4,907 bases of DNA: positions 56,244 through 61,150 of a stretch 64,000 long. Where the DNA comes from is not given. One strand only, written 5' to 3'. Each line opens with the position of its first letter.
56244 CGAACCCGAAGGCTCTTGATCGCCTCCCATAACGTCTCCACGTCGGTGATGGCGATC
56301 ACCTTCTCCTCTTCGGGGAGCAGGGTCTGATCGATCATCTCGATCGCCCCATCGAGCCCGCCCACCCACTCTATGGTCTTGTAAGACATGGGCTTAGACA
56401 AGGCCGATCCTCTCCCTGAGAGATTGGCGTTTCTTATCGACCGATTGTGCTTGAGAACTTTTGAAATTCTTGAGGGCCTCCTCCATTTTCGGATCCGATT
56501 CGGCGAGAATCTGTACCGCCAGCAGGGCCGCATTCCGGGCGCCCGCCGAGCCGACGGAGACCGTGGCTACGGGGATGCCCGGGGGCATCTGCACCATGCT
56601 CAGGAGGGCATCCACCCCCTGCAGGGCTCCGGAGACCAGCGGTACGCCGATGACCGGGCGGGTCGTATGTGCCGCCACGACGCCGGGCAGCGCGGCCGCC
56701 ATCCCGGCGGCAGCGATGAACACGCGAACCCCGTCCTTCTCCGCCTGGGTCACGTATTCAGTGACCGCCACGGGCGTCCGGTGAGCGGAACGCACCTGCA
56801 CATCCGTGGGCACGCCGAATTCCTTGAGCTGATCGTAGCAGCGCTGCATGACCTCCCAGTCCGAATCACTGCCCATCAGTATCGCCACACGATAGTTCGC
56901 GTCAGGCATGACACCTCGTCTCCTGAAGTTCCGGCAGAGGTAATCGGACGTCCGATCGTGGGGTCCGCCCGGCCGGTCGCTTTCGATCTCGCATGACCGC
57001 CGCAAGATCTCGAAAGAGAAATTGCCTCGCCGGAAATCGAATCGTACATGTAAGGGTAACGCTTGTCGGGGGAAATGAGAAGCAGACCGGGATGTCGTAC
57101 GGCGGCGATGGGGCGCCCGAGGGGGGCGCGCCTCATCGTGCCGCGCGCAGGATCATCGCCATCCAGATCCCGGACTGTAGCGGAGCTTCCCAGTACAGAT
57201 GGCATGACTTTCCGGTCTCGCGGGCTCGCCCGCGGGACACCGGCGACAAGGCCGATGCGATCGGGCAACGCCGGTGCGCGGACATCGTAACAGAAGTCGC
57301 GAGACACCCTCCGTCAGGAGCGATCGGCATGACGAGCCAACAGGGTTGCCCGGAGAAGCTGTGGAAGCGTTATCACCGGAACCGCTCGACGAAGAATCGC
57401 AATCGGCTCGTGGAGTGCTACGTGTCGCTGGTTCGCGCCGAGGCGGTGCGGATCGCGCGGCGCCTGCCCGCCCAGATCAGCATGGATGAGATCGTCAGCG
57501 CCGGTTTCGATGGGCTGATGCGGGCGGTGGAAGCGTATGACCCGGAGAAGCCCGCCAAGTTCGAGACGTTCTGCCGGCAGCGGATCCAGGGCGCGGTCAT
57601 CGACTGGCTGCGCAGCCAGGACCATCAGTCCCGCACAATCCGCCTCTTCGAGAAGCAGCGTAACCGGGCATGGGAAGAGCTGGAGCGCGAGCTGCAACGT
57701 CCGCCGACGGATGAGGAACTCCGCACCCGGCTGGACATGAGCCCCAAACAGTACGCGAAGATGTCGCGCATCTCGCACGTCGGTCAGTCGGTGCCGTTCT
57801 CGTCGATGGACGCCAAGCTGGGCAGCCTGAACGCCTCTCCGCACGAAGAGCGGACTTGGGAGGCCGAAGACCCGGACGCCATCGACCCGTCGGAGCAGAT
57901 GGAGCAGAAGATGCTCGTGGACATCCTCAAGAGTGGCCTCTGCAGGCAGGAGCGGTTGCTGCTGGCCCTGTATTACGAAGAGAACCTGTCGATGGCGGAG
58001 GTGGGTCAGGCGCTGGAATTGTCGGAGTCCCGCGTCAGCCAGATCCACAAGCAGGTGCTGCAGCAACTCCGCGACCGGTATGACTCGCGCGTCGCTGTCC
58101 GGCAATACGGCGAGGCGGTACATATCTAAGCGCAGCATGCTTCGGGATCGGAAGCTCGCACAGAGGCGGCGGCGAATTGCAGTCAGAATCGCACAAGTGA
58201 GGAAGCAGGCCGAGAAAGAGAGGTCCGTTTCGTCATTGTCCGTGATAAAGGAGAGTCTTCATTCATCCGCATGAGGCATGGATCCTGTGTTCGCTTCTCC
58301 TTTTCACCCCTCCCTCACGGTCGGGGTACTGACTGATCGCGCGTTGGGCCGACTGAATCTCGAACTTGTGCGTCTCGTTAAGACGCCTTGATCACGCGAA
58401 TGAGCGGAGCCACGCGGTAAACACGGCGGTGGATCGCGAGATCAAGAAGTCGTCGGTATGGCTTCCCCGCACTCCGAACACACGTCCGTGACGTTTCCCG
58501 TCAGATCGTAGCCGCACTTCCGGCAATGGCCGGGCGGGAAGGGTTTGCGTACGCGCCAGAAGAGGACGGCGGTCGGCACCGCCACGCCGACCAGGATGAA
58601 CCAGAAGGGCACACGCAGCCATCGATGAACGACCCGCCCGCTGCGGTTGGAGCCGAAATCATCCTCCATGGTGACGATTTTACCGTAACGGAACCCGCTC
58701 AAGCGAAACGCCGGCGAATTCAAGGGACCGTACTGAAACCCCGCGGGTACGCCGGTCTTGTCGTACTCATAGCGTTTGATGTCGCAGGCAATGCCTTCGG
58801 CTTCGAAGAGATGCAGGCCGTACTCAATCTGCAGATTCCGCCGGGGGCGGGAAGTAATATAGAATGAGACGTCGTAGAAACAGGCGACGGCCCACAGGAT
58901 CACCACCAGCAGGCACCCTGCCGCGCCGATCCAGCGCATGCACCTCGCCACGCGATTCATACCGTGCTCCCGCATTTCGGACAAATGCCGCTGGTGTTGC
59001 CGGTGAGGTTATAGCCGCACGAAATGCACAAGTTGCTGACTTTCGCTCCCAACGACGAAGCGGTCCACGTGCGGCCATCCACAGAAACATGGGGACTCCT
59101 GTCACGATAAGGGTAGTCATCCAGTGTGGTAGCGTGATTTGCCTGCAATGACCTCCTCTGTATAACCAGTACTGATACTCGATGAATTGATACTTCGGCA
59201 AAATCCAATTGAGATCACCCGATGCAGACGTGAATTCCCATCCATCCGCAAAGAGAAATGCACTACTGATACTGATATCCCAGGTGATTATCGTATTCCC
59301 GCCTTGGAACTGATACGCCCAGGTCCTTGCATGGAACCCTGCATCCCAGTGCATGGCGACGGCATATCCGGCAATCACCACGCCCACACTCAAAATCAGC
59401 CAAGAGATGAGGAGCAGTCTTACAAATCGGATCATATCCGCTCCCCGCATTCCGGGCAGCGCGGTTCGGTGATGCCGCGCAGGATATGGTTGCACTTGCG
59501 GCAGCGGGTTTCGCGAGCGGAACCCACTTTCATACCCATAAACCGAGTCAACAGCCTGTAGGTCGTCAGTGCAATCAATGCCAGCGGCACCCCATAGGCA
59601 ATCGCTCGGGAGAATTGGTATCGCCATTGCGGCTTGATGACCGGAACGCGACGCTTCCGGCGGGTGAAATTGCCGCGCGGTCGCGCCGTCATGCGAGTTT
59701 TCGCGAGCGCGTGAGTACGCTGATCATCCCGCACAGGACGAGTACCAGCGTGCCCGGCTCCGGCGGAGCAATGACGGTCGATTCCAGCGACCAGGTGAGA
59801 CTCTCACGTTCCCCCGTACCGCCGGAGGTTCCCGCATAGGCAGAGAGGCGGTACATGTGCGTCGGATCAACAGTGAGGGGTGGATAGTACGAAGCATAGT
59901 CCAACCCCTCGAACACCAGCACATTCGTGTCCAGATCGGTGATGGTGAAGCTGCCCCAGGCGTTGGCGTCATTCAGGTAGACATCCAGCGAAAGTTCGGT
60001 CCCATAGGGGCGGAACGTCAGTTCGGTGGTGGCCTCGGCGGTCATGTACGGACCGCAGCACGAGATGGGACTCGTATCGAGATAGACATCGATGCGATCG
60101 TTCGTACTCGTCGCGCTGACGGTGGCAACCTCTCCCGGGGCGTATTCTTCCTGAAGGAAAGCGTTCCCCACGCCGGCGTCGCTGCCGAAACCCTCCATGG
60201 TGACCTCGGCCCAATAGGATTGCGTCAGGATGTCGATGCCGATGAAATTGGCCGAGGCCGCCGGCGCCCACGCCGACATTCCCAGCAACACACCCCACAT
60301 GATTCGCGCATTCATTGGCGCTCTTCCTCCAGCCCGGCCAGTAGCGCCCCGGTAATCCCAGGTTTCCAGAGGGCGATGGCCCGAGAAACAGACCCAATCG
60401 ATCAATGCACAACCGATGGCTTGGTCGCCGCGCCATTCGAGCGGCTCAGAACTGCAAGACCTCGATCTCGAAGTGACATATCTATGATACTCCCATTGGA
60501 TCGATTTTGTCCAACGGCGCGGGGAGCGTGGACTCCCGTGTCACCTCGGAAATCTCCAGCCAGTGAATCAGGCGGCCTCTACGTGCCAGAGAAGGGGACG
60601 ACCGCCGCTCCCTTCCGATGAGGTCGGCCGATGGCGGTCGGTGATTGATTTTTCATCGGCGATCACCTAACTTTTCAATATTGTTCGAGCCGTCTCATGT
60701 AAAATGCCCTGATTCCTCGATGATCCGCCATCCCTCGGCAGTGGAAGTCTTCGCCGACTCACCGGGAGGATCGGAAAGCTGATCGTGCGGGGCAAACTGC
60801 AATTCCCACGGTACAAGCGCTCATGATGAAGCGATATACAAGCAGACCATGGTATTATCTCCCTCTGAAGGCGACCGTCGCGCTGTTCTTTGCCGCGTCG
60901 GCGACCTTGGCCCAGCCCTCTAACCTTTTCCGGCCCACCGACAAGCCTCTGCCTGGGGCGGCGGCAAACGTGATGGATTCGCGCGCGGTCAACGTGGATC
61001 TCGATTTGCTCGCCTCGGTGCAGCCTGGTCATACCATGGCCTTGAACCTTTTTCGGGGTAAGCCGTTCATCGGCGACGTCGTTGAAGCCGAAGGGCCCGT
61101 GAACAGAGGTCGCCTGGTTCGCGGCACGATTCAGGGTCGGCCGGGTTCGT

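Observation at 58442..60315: Translationally coupled operon: PEP-CTERM protein followed by three paralogous TM + zinc-ribbon proteins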

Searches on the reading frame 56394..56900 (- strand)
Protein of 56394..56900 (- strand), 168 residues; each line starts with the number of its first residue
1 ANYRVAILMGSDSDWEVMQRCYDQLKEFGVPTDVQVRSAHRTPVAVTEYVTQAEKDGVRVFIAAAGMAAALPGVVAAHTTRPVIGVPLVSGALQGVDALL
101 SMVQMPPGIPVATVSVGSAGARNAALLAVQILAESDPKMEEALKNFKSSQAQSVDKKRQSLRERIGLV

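Call 29: search_protein_families(library=pfam, proteins=[window:56394-56900:-], max_evalue=0.001)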
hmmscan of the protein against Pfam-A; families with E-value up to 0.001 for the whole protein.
window:56394-56900:- (168 aa): 1 family
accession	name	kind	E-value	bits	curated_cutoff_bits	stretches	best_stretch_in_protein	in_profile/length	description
PF00731.26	AIRC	-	2.4e-61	206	30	1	4-152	1-147/148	AIR carboxylase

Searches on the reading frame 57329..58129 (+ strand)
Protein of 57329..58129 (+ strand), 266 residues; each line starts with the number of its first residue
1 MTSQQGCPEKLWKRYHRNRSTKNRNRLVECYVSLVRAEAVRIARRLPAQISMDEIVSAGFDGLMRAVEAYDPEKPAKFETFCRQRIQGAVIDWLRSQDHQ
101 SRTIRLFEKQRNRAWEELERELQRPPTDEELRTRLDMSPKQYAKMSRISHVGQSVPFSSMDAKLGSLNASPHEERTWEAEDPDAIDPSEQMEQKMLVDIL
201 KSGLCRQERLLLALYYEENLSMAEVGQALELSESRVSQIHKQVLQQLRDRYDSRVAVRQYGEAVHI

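Call 29: search_protein_families(library=pfam, proteins=[window:57329-58129:+], max_evalue=0.001)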
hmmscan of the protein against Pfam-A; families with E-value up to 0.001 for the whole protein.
window:57329-58129:+ (266 aa): 4 families
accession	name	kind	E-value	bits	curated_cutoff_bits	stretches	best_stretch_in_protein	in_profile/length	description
PF04545.22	Sigma70_r4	-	1.3e-12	47.5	24.1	1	204-248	5-49/50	Sigma-70, region 4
PF04542.20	Sigma70_r2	-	2.3e-12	46.9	24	1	27-98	1-69/71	Sigma-70 region 2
PF04539.22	Sigma70_r3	-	2.2e-08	34.5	25.3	1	112-154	7-49/78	Sigma-70 region 3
PF04297.20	UPF0122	-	1.6e-05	25.5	22.7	1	190-253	4-66/101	Putative helix-turn-helix protein, YlxM / p13 like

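Call 82: search_protein_families(library=ncbifam, proteins=[window:57329-58129:+], max_evalue=0.001)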
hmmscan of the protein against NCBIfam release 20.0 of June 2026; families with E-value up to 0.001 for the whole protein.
window:57329-58129:+ (266 aa): 60 families (the best 25 are shown)
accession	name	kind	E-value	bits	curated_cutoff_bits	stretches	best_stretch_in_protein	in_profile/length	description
TIGR02479.1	FliA_WhiG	subfamily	2.5e-55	187.6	189.6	1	27-250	1-222/224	FliA/WhiG family RNA polymerase sigma factor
NF005413.0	PRK06986.1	subfamily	6.4e-55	186.6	201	1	14-253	6-238/241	RNA polymerase sigma factor FliA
NF004935.0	PRK06288.1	equivalog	1.5e-47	162.5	343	1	9-250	20-261/270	RNA polymerase sigma factor WhiG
NF005809.0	PRK07670.1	equivalog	2.1e-47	161.8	326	1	8-253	9-252/255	FliA/WhiG family RNA polymerase sigma factor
NF004572.0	PRK05911.1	equivalog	6.1e-36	124.1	378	1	10-250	11-252/257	RNA polymerase sigma factor sigma-28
TIGR02937.1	sigma70-ECF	superfamily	5.4e-26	91.2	42.9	1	24-250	3-164/165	sigma-70 family RNA polymerase sigma factor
TIGR02980.1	SigBFG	subfamily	1.9e-25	89.9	234.35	1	22-250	3-225/227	SigB/SigF/SigG family RNA polymerase sigma factor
NF009091.0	PRK12427.1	equivalog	1.8e-23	83.4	339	1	22-250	15-230/233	FliA/WhiG family RNA polymerase sigma factor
NF005644.0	PRK07408.1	subfamily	6.4e-23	81.7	261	1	10-249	15-251/258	RNA polymerase sigma factor SigF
TIGR02941.1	Sigma_B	equivalog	2.2e-20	73.2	315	1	10-249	17-251/255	RNA polymerase sigma factor SigB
NF004615.0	PRK05949.1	subfamily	1.2e-18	67.1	530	1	19-251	88-318/327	RNA polymerase sigma factor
TIGR02997.1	Sig70-cyanoRpoD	subfamily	1.1e-17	64.3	384.5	1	19-248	71-298/298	RNA polymerase sigma factor, RpoD/SigA family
TIGR02393.1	RpoD_Cterm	equivalog_domain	8.3e-17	61.6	354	1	25-252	3-229/238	RNA polymerase sigma factor RpoD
NF005785.0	PRK07598.1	equivalog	3.1e-16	59.2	554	1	50-264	200-414/415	RNA polymerase sigma factor SigC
TIGR02885.1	spore_sigF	equivalog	2.1e-15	57.2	321.45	1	17-250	6-230/231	RNA polymerase sporulation sigma factor SigF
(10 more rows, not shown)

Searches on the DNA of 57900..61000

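Call 76: search_rna_families(source=window, start=57900, end=61000, threshold=evalue, max_evalue=1)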
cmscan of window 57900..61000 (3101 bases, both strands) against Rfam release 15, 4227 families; matches with E-value up to 1: 1.
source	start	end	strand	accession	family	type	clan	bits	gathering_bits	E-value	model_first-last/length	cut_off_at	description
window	59070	59100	+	RF02534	Noro_CRE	Cis-reg;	-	22.7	35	0.045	1-52/52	no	Norovirus cis-acting replication element (CRE)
